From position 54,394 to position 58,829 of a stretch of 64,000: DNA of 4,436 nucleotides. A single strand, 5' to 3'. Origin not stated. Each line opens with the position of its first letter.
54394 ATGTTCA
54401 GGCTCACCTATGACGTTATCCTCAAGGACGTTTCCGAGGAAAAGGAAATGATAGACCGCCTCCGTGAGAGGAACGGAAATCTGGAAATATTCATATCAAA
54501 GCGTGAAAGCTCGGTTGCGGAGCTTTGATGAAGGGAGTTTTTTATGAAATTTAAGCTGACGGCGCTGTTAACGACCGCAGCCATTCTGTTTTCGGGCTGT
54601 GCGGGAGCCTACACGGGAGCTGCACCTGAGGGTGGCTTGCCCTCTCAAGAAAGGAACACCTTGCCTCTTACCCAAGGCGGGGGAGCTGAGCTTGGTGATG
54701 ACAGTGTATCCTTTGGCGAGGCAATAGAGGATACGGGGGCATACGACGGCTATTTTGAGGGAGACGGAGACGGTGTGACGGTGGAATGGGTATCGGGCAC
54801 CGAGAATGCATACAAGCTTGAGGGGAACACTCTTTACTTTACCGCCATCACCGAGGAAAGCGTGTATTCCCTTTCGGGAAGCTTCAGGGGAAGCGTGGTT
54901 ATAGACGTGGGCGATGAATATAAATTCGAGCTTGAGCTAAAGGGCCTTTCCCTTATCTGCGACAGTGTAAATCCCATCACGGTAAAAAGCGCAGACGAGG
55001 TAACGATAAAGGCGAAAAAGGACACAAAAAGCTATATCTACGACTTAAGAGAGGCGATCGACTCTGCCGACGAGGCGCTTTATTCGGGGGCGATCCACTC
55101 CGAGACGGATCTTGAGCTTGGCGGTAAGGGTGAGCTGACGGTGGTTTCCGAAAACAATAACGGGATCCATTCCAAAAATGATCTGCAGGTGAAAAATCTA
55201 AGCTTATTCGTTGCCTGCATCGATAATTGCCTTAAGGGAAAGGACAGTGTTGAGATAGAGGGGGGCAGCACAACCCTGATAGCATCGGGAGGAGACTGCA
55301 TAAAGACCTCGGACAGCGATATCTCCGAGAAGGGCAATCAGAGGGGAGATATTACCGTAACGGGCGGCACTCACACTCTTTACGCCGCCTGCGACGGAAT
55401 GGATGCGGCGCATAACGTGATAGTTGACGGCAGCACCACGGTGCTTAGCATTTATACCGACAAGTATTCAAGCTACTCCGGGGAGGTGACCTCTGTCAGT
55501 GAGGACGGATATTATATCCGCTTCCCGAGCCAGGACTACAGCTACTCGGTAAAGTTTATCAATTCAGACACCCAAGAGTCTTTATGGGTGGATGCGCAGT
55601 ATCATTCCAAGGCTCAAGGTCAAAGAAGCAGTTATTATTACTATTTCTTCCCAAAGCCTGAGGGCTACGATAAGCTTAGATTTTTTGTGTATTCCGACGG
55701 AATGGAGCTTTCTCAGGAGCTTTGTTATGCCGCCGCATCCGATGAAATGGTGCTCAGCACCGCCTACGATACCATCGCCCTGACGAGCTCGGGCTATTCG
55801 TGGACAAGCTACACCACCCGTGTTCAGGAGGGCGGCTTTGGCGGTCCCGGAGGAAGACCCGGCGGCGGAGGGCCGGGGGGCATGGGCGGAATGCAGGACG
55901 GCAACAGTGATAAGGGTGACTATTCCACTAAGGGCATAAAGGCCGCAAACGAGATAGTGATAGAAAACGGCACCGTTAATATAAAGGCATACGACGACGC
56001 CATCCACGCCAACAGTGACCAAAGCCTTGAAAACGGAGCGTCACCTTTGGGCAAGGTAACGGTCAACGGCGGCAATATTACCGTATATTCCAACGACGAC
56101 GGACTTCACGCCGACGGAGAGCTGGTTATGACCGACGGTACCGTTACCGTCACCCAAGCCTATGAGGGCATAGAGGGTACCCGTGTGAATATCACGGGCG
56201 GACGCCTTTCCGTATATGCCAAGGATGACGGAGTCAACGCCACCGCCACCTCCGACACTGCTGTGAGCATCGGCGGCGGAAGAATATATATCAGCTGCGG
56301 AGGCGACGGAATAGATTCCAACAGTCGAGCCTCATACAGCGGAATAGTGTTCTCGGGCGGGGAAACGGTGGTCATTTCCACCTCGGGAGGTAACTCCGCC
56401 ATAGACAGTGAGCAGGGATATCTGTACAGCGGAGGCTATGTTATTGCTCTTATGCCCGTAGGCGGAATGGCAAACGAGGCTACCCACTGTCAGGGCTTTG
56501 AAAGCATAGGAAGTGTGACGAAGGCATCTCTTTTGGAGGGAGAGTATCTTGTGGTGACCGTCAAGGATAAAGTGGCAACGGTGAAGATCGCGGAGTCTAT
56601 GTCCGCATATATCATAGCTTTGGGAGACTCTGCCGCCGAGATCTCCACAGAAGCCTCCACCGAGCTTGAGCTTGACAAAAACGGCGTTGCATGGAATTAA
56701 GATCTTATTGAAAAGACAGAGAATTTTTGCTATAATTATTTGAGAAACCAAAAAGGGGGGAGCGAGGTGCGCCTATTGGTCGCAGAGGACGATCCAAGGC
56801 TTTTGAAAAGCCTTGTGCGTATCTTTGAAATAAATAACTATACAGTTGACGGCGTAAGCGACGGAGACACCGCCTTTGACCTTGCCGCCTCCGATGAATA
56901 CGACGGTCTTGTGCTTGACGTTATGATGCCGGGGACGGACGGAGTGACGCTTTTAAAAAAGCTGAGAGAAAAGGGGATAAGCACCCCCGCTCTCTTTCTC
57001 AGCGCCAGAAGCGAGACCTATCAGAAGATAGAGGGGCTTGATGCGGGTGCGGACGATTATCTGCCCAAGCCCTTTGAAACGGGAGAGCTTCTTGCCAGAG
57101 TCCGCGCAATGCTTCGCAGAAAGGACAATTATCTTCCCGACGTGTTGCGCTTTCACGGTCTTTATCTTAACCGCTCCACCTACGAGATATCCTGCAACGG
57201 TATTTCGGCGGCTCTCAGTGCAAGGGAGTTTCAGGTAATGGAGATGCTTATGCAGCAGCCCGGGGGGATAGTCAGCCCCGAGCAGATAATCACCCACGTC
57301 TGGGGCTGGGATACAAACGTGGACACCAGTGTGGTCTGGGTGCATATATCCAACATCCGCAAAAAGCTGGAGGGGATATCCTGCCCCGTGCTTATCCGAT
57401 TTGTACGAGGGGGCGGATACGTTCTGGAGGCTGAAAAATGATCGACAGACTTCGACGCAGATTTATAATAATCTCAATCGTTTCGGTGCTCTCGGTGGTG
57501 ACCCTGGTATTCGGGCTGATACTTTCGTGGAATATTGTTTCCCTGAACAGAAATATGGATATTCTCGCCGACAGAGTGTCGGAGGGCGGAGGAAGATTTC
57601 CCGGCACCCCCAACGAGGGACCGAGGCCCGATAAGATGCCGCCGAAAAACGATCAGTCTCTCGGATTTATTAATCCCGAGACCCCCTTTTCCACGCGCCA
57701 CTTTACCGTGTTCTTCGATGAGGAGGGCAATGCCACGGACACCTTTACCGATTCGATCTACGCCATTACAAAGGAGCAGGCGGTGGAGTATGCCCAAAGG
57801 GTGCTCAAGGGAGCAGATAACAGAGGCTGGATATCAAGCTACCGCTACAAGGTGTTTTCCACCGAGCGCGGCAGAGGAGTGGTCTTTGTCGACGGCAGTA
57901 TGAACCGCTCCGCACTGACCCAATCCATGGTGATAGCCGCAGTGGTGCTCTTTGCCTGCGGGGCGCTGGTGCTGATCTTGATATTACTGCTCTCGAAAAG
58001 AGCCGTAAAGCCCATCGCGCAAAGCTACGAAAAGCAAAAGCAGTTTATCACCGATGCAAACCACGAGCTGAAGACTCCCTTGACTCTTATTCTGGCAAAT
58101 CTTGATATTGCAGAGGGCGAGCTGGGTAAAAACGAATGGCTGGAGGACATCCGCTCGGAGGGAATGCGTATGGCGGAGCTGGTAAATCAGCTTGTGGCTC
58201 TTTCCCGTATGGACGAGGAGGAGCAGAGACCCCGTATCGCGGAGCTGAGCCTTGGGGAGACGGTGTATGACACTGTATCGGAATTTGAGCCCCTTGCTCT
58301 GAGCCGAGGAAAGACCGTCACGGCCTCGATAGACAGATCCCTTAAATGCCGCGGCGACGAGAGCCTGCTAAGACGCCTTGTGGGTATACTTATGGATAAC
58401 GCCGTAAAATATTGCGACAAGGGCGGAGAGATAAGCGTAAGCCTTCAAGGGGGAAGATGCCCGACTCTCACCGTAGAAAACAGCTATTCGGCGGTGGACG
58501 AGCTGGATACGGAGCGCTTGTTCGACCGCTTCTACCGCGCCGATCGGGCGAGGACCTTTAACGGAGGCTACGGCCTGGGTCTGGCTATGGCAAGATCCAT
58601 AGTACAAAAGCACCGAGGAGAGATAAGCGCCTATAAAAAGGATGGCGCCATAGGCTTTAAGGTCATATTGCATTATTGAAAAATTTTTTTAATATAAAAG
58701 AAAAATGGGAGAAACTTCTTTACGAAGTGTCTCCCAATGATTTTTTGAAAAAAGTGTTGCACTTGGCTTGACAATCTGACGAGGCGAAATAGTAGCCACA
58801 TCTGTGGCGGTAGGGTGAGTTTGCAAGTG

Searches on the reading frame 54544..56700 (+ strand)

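Call 55: search_protein_families(library=pfam, proteins=[window:54544-56700:+], max_evalue=0.00001)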
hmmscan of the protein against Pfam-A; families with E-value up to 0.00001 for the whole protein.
window:54544-56700:+ (718 aa): 1 family
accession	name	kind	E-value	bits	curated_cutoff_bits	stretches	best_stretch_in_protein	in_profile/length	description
PF14262.12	Cthe_2159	-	1.8e-68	231.1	25.8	3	101-322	6-218/262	Carbohydrate-binding domain-containing protein Cthe_2159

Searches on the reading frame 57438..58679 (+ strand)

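Call 55: search_protein_families(library=pfam, proteins=[window:57438-58679:+], max_evalue=0.00001)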
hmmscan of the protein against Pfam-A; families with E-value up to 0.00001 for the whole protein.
window:57438-58679:+ (413 aa): 2 families
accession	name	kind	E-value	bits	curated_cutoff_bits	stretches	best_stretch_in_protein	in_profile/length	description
PF02518.31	HATPase_c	-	9.1e-18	65.2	26.4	1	306-403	1-98/111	Histidine kinase-, DNA gyrase B-, and HSP90-like ATPase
PF00512.31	HisKA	-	2.4e-12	47.2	26.9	1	200-261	2-66/66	His Kinase A (phospho-acceptor) domain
